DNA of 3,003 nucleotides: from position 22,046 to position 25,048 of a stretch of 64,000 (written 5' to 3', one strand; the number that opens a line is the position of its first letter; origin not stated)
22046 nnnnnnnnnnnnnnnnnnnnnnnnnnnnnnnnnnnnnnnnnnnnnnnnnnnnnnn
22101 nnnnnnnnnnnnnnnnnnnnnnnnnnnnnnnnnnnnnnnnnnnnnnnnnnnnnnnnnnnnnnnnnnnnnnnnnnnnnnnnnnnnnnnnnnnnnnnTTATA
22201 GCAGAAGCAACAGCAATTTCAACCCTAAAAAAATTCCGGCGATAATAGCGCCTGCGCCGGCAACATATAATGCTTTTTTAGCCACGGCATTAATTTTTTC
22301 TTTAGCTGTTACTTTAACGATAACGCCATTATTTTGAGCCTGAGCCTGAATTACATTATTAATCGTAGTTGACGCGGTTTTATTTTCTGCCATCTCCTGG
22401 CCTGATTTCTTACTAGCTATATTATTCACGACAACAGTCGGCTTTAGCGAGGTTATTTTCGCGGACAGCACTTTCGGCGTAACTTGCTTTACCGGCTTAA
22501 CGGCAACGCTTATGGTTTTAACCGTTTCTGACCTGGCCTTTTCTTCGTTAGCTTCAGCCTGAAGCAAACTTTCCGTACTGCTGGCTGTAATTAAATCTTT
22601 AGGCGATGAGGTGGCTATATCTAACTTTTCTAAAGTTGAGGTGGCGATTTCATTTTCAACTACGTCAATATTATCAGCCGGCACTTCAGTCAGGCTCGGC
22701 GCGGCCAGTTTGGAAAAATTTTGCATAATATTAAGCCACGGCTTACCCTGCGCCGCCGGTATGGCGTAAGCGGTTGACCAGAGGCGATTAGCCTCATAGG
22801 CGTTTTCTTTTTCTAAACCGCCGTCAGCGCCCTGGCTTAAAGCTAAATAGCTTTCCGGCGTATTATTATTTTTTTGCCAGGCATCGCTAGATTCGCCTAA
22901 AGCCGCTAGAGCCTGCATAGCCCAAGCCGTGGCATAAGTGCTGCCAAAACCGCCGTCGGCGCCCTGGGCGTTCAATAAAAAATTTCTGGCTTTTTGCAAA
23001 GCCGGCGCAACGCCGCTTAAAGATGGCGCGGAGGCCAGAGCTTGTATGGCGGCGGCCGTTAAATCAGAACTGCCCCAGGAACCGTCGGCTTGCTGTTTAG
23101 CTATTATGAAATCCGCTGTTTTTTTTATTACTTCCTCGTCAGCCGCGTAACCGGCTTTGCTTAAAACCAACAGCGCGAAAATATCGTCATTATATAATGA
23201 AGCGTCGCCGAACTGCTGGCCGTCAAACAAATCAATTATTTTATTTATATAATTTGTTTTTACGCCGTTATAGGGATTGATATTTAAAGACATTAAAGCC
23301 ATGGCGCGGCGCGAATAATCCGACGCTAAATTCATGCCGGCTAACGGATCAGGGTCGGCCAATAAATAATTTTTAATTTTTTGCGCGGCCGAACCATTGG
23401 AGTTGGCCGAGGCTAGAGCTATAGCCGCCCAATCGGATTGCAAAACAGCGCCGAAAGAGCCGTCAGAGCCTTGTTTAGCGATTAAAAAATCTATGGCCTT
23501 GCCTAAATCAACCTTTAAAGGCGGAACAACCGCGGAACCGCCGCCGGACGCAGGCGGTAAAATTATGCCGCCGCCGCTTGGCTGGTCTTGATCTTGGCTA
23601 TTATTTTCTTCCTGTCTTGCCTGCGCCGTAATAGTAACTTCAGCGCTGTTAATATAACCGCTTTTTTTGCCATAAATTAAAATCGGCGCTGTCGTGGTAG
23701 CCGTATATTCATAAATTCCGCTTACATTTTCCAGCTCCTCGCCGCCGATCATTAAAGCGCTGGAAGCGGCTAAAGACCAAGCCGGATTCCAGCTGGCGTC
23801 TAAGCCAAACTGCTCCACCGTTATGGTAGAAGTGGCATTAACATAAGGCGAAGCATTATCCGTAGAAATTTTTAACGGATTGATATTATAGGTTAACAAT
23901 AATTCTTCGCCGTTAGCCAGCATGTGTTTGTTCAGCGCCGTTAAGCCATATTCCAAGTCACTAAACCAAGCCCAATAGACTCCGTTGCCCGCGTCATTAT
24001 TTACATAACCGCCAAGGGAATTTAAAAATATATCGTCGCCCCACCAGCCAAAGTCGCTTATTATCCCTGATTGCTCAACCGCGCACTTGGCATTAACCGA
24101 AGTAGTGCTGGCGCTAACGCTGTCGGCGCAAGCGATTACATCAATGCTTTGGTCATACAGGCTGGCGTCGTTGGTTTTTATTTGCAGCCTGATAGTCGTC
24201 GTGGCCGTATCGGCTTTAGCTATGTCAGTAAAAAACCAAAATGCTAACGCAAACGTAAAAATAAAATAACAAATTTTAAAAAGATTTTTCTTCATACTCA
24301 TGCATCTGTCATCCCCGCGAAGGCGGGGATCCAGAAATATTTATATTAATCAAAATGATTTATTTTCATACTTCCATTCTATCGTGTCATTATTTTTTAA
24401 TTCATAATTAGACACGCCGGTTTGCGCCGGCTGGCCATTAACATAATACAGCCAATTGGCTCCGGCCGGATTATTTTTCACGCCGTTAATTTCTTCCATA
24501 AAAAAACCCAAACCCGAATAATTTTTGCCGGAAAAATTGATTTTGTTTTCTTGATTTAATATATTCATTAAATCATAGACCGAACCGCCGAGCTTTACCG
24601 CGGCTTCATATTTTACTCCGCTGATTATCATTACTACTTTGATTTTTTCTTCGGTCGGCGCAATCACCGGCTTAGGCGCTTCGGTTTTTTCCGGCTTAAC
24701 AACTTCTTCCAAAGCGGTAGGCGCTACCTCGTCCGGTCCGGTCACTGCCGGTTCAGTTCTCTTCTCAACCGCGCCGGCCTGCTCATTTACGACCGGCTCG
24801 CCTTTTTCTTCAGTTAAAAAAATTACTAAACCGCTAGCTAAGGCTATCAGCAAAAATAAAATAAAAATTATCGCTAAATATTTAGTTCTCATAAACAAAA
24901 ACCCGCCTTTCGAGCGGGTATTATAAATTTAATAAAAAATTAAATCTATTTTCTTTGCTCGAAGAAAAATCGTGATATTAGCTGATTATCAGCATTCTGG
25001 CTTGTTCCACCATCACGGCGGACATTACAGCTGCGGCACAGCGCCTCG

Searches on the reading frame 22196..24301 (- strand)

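Call 27: search_protein_families(library=pfam, proteins=[window:22196-24301:-], max_evalue=0.001)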
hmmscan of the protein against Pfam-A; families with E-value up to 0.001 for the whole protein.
window:22196-24301:- (701 aa): 3 families
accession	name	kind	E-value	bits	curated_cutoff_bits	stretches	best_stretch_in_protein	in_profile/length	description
PF13243.12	SQHop_cyclase_C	-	1.4e-07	31.3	26.1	1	359-471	128-244/319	Squalene-hopene cyclase C-terminal domain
PF01122.25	Cobalamin_bind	-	2.1e-06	27.4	25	1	433-476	210-254/317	Eukaryotic cobalamin-binding protein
PF07678.20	TED_complement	-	0.00028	20.5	22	0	378-423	268-310/312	A-macroglobulin TED domain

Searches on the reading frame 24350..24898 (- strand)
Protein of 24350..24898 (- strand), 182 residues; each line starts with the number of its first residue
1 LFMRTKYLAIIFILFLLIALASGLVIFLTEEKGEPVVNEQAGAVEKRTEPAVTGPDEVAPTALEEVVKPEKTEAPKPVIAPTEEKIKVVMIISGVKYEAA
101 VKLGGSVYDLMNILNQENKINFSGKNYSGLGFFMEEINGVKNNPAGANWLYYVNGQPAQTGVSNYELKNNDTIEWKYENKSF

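Call 118: search_protein_families(library=pfam, proteins=[window:24350-24898:-], max_evalue=0.001)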
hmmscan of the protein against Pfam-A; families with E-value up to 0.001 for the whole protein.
window:24350-24898:- (182 aa): 1 family
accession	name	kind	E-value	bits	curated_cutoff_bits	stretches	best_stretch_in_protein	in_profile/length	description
PF14478.12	DUF4430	-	3.5e-16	59.8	23.8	1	106-178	3-71/72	Domain of unknown function (DUF4430)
